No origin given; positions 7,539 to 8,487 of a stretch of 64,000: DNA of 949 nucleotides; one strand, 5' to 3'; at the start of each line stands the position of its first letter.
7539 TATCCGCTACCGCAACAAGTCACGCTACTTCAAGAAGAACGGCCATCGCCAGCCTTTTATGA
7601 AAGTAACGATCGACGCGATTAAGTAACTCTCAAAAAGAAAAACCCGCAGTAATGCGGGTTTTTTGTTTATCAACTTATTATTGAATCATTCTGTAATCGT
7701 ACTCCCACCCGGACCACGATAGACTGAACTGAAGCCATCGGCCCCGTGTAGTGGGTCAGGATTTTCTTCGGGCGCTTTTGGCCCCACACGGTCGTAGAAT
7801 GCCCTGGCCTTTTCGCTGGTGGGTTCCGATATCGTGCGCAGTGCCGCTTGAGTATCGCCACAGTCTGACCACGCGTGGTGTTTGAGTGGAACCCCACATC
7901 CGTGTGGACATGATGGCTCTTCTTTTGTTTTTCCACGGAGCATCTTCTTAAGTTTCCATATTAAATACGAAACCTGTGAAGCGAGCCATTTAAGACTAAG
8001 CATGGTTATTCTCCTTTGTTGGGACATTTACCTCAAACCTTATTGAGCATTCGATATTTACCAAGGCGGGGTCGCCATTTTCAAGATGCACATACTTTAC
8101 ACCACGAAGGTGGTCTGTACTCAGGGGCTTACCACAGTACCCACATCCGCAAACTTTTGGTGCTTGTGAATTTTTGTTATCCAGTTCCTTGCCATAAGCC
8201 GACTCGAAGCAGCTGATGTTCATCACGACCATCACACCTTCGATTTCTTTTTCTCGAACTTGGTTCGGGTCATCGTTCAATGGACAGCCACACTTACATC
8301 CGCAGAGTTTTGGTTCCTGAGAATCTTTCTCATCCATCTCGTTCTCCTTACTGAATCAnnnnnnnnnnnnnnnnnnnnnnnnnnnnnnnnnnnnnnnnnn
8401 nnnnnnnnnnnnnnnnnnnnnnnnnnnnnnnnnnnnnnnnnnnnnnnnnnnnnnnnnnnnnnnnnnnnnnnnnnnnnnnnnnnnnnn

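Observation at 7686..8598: Tandem array of three paralogous small Cys-rich proteins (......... module) co-directional with dnaB-recR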

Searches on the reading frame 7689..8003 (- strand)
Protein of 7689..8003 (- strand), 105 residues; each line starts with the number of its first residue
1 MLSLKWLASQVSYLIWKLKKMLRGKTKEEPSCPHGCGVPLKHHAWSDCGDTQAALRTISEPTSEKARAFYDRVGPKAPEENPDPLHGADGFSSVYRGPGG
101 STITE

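Call 3: search_protein_families(library=pfam, proteins=[window:7689-8003:-], max_evalue=10)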
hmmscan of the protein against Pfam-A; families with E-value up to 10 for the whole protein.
seq(105 aa): 0 families

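Call 4: search_protein_families(library=ncbifam, proteins=[window:7689-8003:-], max_evalue=10)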
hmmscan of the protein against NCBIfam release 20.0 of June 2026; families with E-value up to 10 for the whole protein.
seq(105 aa): 0 families

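Call 65: search_protein_families(library=phrogs, proteins=[window:7689-8003:-], max_evalue=1)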
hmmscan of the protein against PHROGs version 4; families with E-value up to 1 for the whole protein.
seq(105 aa): 0 families

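Call 66: search_protein_families(library=padloc, proteins=[window:7689-8003:-], max_evalue=1)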
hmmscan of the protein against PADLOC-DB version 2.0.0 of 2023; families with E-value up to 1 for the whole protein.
seq(105 aa): 0 families

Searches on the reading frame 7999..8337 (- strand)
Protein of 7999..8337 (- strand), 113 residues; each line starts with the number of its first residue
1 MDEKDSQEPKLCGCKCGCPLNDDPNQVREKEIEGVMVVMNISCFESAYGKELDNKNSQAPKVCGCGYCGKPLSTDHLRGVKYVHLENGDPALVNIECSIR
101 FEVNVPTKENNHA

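Call 3: search_protein_families(library=pfam, proteins=[window:7999-8337:-], max_evalue=10)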
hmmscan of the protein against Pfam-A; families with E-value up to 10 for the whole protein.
seq(113 aa): 0 families

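Call 4: search_protein_families(library=ncbifam, proteins=[window:7999-8337:-], max_evalue=10)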
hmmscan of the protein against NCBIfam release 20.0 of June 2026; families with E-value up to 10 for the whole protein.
seq(113 aa): 0 families

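Call 6: search_solved_structures(query=window:7999-8337:-, max_evalue=10)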
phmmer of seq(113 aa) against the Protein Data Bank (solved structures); distinct sequences matched with E-value up to 10: 11.
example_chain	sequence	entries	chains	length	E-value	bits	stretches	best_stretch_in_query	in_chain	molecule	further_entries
8pjt_A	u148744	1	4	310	0.18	15.2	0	66-89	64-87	SAKe6DEref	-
8pjv_A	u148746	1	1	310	0.37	14.2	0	66-89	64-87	SAKe6DR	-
7zm7_M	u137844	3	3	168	0.68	13.3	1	56-78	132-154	NADH-ubiquinone oxidoreductase-like protein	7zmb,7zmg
9k30_A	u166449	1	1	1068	0.9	12.9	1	47-71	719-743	TbaIscB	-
4nfy_A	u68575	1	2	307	0.97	12.8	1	34-73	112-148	D-3-phosphoglycerate dehydrogenase, putative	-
4njm_A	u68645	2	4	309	0.98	12.8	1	34-73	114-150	D-3-phosphoglycerate dehydrogenase, putative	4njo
5wjm_A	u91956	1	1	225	1.1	12.6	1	62-107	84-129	Cadherin-23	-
7zp5_A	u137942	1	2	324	1.2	12.5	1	13-69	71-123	Diisopropyl-fluorophosphatase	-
9fyv_A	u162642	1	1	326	1.3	12.4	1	13-69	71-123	VEnT1.3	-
9fyu_A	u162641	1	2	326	1.3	12.4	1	13-69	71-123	Diisopropyl-fluorophosphatase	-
9eno_A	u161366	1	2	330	1.3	12.4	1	13-69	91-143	Diisopropyl-fluorophosphatase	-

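Call 10: find_homologous_proteins(query=window:7999-8337:-, max_evalue=10)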
Query seq(113 aa) (113 aa): 3 proteins with E <= 10 among 3 candidates.
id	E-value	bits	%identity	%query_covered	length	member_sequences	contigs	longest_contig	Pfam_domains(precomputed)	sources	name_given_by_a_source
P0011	2.1e-69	249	95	100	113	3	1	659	-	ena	-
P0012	4.2e-14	71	83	36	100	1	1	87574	-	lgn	-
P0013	2.5e-10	58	54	55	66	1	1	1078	-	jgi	jgi:hypothetical protein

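Call 13: find_encoding_contigs(protein=P0012, flank=6000, max_places=3)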
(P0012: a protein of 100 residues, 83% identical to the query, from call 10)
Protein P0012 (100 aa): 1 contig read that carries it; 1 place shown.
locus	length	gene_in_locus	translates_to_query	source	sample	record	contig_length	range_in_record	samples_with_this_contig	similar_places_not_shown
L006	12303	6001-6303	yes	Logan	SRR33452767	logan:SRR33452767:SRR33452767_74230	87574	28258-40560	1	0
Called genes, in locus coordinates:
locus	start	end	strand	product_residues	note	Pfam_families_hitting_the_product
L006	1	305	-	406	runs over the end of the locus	PF00595:PDZ, PF13180:PDZ_2, PF17820:PDZ_6, PF03572:Peptidase_S41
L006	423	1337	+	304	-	PF01544:CorA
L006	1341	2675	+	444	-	PF01921:tRNA-synt_1f (faint), PF01406:tRNA-synt_1e, PF09334:tRNA-synt_1g (faint), PF00133:tRNA-synt_1 (weak)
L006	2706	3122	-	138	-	-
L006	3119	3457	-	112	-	-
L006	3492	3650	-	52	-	-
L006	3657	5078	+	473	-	PF00772:DnaB, PF13481:AAA_25, PF03796:DnaB_C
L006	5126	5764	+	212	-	PF21176:RecR_HhH (weak), PF13662:Toprim_4, PF21175:RecR_C (weak)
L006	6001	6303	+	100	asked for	-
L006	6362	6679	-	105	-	PF00829:Ribosomal_L21p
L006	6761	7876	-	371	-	PF02646:RmuC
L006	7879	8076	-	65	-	-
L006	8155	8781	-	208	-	PF00990:GGDEF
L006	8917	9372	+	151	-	PF09424:YqeY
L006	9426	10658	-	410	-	PF01541:GIY-YIG (weak), PF27096:UvrC_M, PF02151:UVR (faint), PF08459:UvrC_RNaseH_dom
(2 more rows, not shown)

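Call 65: search_protein_families(library=phrogs, proteins=[window:7999-8337:-], max_evalue=1)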
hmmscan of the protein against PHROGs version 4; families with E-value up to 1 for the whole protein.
seq(113 aa): 1 family
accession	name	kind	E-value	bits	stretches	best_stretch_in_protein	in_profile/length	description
phrog_23913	-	unknown function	0.25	12.7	1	13-49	20-56/113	-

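Call 66: search_protein_families(library=padloc, proteins=[window:7999-8337:-], max_evalue=1)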
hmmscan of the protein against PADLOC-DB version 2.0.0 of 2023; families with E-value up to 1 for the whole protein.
seq(113 aa): 0 families
